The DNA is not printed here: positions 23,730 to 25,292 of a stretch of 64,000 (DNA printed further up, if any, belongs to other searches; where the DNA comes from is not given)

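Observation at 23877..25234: Orphan Card1/Can2-like CARF-nuclease wedged between spo0A and secA, with no CRISPR-Cas in sight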

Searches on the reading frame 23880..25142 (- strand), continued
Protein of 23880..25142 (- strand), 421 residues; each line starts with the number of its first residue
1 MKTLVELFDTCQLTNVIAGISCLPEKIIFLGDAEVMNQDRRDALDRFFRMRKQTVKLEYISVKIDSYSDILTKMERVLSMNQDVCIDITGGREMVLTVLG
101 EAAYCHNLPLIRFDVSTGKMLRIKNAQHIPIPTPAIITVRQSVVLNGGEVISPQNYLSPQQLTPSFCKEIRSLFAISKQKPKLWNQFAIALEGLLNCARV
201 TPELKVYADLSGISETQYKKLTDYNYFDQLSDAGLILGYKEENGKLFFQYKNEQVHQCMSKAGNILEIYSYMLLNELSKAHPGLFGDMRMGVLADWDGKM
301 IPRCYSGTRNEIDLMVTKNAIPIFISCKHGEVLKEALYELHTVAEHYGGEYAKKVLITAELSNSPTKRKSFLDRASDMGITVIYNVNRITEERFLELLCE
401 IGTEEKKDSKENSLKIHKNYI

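Call 50: search_protein_families(library=padloc, alignment_id=A3, max_evalue=0.000001)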
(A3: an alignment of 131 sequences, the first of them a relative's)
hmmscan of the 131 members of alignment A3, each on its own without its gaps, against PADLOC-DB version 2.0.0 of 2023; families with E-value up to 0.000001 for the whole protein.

A. member 1, L014:9692-9967:+ (92 aa): 0 families

B. families by the number of members that match (of 131 scanned): 64 families (the first 25 are shown)
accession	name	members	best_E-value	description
PDLC04232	IetA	5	4e-34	-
PDLC04135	mad3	4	5e-73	mads_3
PDLC02196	IetA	4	2.6e-44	-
PDLC03014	subtilase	4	1.8e-12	-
PDLC04140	mad8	4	2.9e-09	mads_8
PDLC04606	PDC-M37B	3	1.4e-43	-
PDLC04605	PDC-M37B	3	5.5e-37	-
PDLC03838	DolB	3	4.1e-34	-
PDLC00915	TRIP13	3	2.2e-14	TRIP13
PDLC00914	TRIP13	3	1.8e-09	TRIP13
PDLC02195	IetA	2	3.7e-33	-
PDLC04231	IetA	2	7.3e-21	-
PDLC02980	AriA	2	1.5e-14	-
PDLC02759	SspA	1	4.5e-96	SspA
PDLC02657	DndA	1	2.1e-93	DndA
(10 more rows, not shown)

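Call 51: search_protein_families(library=pfam, alignment_id=A3, max_evalue=0.00001)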
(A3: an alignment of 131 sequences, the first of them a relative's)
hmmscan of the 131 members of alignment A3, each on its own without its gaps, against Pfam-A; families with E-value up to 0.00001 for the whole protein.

A. member 1, L014:9692-9967:+ (92 aa): 1 family
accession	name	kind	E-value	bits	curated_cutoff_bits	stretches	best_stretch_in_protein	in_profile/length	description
PF02026.21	RyR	-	1e-32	112.6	27.4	1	2-91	1-90/91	RyR domain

B. families by the number of members that match (of 131 scanned): 149 families (the first 25 are shown)
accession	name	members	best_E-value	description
PF02156.21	Glyco_hydro_26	6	6e-18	Glycosyl hydrolase family 26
PF00004.35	AAA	5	1.4e-51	ATPase family associated with various cellular activities (AAA)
PF00082.27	Peptidase_S8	4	4.7e-27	Subtilase family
PF13472.12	Lipase_GDSL_2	4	3.5e-20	GDSL-like Lipase/Acylhydrolase family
PF00288.32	GHMP_kinases_N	4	6.9e-19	GHMP kinases N terminal domain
PF00657.28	Lipase_GDSL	4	4.2e-15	GDSL-like Lipase/Acylhydrolase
PF08544.19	GHMP_kinases_C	4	7.3e-11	GHMP kinases C terminal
PF07724.20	AAA_2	3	2.3e-73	AAA domain (Cdc48 subfamily)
PF01554.23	MatE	3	3.9e-55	MatE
PF01434.24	Peptidase_M41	3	2.8e-36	Peptidase family M41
PF00005.33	ABC_tran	3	1.6e-33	ABC transporter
PF01546.33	Peptidase_M20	3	1.5e-21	Peptidase family M20/M25/M40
PF07728.20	AAA_5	3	1.6e-18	AAA domain (dynein-related subfamily)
PF00158.32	Sigma54_activat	3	4.9e-11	Sigma-54 interaction domain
PF13401.12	AAA_22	3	8.6e-11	AAA domain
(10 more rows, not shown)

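Call 54: search_protein_families(library=padloc, proteins=[L063:2530-3321:+, L063:3308-3673:+, L063:3695-5413:+, L063:5444-6940:+, L063:6927-9041:+, L063:9048-10349:+, L063:10368-10721:+, L063:10724-12518:+, L063:1280-2518:+], max_evalue=0.00001)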
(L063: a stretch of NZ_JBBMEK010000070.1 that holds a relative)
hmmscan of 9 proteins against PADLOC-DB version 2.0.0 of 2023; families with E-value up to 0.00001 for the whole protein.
L063:2530-3321:+ (264 aa): 16 families
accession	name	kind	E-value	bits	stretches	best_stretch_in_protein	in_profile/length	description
PDLC01782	Cas6b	-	5.2e-57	191.6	1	18-258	2-234/235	-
PDLC01609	Cas6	-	6.5e-36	122.1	1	115-257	3-137/137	"CAS-I,CAS-II,CAS-III,CAS-IV,CAS-V,CAS-VI; crRNAmaturation"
PDLC00956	Cas6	-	1.6e-31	108.4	1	71-256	8-200/200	CRISPR-associated endoribonuclease Cas6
PDLC01783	Cas6b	-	1.2e-27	95.3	1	22-257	4-224/225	-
PDLC01451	Cas6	-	2.9e-26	91.2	1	28-258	12-218/219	"CAS-I,CAS-II,CAS-III,CAS-IV,CAS-V,CAS-VI; crRNAmaturation"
PDLC01265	Cas6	-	5.2e-24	84.1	1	71-256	1-179/179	"CAS-I,CAS-II,CAS-III,CAS-IV,CAS-V,CAS-VI; crRNAmaturation"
PDLC02098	Cas6_IIIa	-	3.5e-21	74.6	1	18-258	2-200/200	-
PDLC01372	Cas6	-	3.9e-20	71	1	19-256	3-234/235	"CAS-I,CAS-II,CAS-III,CAS-IV,CAS-V,CAS-VI; crRNAmaturation"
PDLC02103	Cas6b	-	8.7e-19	66.3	1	133-257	116-238/240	-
PDLC01718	typeIV_Cas6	-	9.1e-18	62.9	1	22-260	6-242/262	Cas6_7_IV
PDLC01789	Cas6b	-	7.3e-10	37.3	1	19-256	3-238/240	-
PDLC01788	Cas6b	-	4.5e-09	34.6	1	172-258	130-218/219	-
PDLC02105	Cas6b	-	1.6e-08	32.6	1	69-257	50-236/237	-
PDLC01786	Cas6b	-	6.1e-08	30.8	1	41-254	25-226/228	-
PDLC01791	Cas6b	-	9.2e-08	30.2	0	37-190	21-158/233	-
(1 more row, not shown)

L063:3308-3673:+ (122 aa): 5 families
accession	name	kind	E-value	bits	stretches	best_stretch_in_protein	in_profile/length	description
PDLC01397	Csx20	-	5.7e-31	105.5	1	3-121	1-114/114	"CAS-I,CAS-III; associated"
PDLC01843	CARF2--CARF_HEPN_CSX20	-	6.3e-21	72.9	1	3-121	392-498/498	-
PDLC01038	Csx15/20/peptidase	-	3.5e-20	70.5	1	3-121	2-118/118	peptidase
PDLC01384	Csx20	-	1.4e-11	42.9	1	54-121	57-126/128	"CAS-I,CAS-III; associated"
PDLC01659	Csx20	-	1.7e-09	35.9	1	59-121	65-126/128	"CAS-I,CAS-III; associated"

L063:3695-5413:+ (573 aa): 12 families
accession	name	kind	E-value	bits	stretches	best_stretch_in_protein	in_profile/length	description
PDLC01830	CARF2--CARF_HEPN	-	3.2e-39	133.3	1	14-414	2-348/549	-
PDLC01829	CARF2--CARF_HEPN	-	4e-39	132.8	1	15-395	2-324/551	-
PDLC01835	CARF2--CARF_HEPN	-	1.6e-30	104.5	1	48-396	36-359/586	-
PDLC01833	CARF2--CARF_HEPN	-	9e-28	95.3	1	167-394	137-346/671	-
PDLC01032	Csx1/Csm6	-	2.2e-24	84.5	1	100-543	59-346/412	CARF+HEPN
PDLC01831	CARF2--CARF_HEPN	-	1.2e-17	62.6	1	133-408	94-350/467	-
PDLC01181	CARF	-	3.6e-16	57.7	1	132-417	103-369/443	Csx1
PDLC01843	CARF2--CARF_HEPN_CSX20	-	2.5e-14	51.1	1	170-551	111-362/498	-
PDLC01824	CARF2--CARF_HEPN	-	4.6e-13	47.4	1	176-427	98-329/376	-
PDLC01621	Csx1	-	9.6e-13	46.4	1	43-400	12-288/340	CAS-III; associated_signaling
PDLC01345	Csx1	-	7.1e-11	40.4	1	170-380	85-258/267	CAS-III; associated_signaling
PDLC01687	Csx1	-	1.6e-07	29.4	0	358-413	28-81/152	Csx1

L063:5444-6940:+ (499 aa): 10 families
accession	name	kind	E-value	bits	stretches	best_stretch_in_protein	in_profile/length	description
PDLC02057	Cas10d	-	6.8e-109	363.2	1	10-491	3-459/462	-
PDLC01529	Cas10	-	1.6e-66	223.2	1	10-404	2-370/370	CAS-III; effector_LS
PDLC00919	Cas10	-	2.7e-62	209.2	1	10-404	4-414/414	Cas10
PDLC02058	Cas10d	-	1.7e-41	140.5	1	16-370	9-314/441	-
PDLC01415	Cas10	-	5.4e-11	39.6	0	213-310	240-340/593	CAS-III; effector_LS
PDLC01293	Cas10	-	6.7e-11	39.8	1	197-351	439-577/577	CAS-III; effector_LS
PDLC01444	Cas10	-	3.7e-09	33.9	1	193-356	373-502/605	CAS-III; effector_LS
PDLC00916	Cas10a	-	2.9e-08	31.1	0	194-351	505-650/650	"CRISPR-associated protein Cas10/Csm1, subtype III-A/MTUBE"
PDLC01292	Cas10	-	8.9e-08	30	0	198-353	248-384/387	CAS-III; effector_LS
PDLC02060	Cas10h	-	3.6e-07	27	0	284-310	321-347/576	-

L063:6927-9041:+ (705 aa): 16 families
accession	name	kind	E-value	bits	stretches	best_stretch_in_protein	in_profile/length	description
PDLC02091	Cas5_IIId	-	7.4e-120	399.5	1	1-645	1-650/709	-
PDLC02089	Cas5_IIId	-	2.2e-98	328.6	1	3-673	6-670/679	-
PDLC01585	Csm3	-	2.8e-41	139.3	1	1-196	4-196/206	"CAS-III-A,CAS-III-D; effector_G7"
PDLC02113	Cas7_IIId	-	8.9e-37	124.5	1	2-196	3-197/207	-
PDLC02090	Cas5_IIId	-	2e-31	107.8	1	218-662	3-448/499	-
PDLC02110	Cas7_IIId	-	2.9e-30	103.7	1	1-191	3-169/171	-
PDLC01420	Cas5_IIId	-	1.4e-18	65.6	1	344-671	137-339/343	CAS-III-D; effector_G5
PDLC01313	Cas5_IIId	-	9.3e-17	59.9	1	343-543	134-332/338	CAS-III-D; effector_G5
PDLC01442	Csm3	-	3.7e-16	57.6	1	2-205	11-189/208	"CAS-III-A,CAS-III-D; effector_G7"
PDLC02088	Cas5_IIId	-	1.7e-15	55.1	1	222-637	7-403/439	-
PDLC02107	Cas7_IIId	-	4.3e-13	47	1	9-212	16-203/426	-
PDLC01024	Cas5_IIId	-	1.4e-11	42.3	1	442-543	293-391/402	"CRISPR-associated RAMP protein, Csx10 family"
PDLC02111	Cas7_IIId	-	1.2e-09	35.6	1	2-188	13-175/417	-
PDLC01441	Cmr4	-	1.6e-07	29.4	1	10-85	12-81/245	"CAS-III-B,CAS-III-C; effector_G7"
PDLC02112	Cas7_IIId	-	9.5e-07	25.8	1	2-93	13-75/434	-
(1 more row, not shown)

L063:9048-10349:+ (434 aa): 23 families
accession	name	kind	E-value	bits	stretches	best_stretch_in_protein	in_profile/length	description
PDLC02111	Cas7_IIId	-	5.3e-106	353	1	3-430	5-412/417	-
PDLC02112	Cas7_IIId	-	9.2e-96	319.1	1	4-423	6-418/434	-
PDLC02115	Cas7_IIId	-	9.8e-38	128.5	2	17-190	13-187/486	-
PDLC02107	Cas7_IIId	-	2.7e-37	126.7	1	18-409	16-417/426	-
PDLC01296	Csm3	-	4.1e-26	90.2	2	227-406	3-183/192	"CAS-III-A,CAS-III-D; effector_G7"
PDLC01442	Csm3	-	8.5e-25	85.8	2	227-406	7-177/208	"CAS-III-A,CAS-III-D; effector_G7"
PDLC01015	Csm3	-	1.7e-21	76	2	33-175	19-178/178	Csm3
PDLC01339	Csm3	-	4.7e-19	68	2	262-405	18-163/163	"CAS-III-A,CAS-III-D; effector_G7"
PDLC01016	Csm3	-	2e-17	62.2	1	27-178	17-189/189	Csm3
PDLC01017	Csm3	-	2.9e-16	58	1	91-202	128-240/257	Csm3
PDLC01613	Csm3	-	3.1e-13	49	0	16-178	4-177/177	"CAS-III-A,CAS-III-D; effector_G7"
PDLC01297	Csm3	-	1e-12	46.4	1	30-186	29-192/198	"CAS-III-A,CAS-III-D; effector_G7"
PDLC01441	Cmr4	-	1.3e-12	46.1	0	14-60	7-54/245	"CAS-III-B,CAS-III-C; effector_G7"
PDLC01295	Cmr4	-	1.1e-10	40.3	0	28-84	20-76/256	"CAS-III-B,CAS-III-C; effector_G7"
PDLC01014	Csm3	-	3.4e-10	38.4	0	30-95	30-93/203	CRISPR type III-A/MTUBE-associated RAMP protein Csm3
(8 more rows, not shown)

L063:10368-10721:+ (118 aa): 2 families
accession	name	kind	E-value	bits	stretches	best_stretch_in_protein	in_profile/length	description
PDLC01117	Csx19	-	4.9e-39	131.4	1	1-116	1-113/114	Csx19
PDLC01528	Csx19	-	3.7e-06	25.2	1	28-116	32-116/123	CAS-III-D; effector_UNK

L063:10724-12518:+ (598 aa): 11 families
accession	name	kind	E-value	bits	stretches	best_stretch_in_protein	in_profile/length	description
PDLC02109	Cas7_IIId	-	1.8e-129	431.3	1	2-587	4-518/544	-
PDLC01013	Csm3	-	4.7e-89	298.1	1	2-592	14-620/650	Csm3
PDLC01407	Csm3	-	9.3e-88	293.7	1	3-571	4-500/519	"CAS-III-A,CAS-III-D; effector_G7"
PDLC01220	gRAMP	-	1.2e-34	117.2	2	24-122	862-948/1494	CAS-III-E; effector_UNK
PDLC02114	Cas7_IIId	-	6.9e-33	112.3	1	6-503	17-448/546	-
PDLC02116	Cas7_IIId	-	1.2e-23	81.8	2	327-527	345-512/617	-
PDLC02108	Cas7_IIId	-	1.3e-21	75.4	2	334-508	291-441/540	-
PDLC01016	Csm3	-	8.6e-12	43.8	1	35-499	3-188/189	Csm3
PDLC01613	Csm3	-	2.4e-11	42.9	1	34-499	1-176/177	"CAS-III-A,CAS-III-D; effector_G7"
PDLC01442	Csm3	-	5.3e-07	27.7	0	30-114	9-66/208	"CAS-III-A,CAS-III-D; effector_G7"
PDLC01015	Csm3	-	1.6e-06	27.4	0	76-135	19-75/178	Csm3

L063:1280-2518:+ (413 aa): 12 families
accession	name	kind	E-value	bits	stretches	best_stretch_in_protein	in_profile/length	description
PDLC01895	CARF4--CARF_PDDEXK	-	1.3e-28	98.1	1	2-408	3-378/397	-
PDLC01881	CARF4--CARF_PDDEXK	-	9.5e-28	95.4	1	13-413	16-375/378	-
PDLC01884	CARF4--CARF_PDDEXK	-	7.3e-22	76.3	1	14-396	17-362/382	-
PDLC01880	CARF4--CARF_PDDEXK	-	3.7e-19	67.2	1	3-398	4-349/364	-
PDLC01890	CARF4--CARF_PDDEXK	-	1.7e-14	52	1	311-409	259-353/366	-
PDLC01037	Csx1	-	3.2e-10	38.1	1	6-373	8-284/320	ARF+Nuclease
PDLC01968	CARF_PDDEXK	-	4e-09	34.1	1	254-395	227-339/361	-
PDLC01887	CARF4--CARF_PDDEXK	-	2e-08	32.1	0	2-98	3-97/285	-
PDLC01882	CARF4--CARF_PDDEXK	-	2.8e-08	30.7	1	295-382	456-542/569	-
PDLC01619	Csx1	-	1.4e-07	29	1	3-388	4-320/330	CAS-III; associated_signaling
PDLC01898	CARF4--CARF_PDDEXK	-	3.7e-07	27.7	1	269-395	171-281/296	-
PDLC01900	CARF4--CARF_PDDEXK_AAA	-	9.7e-06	22.5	0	320-397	478-550/556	-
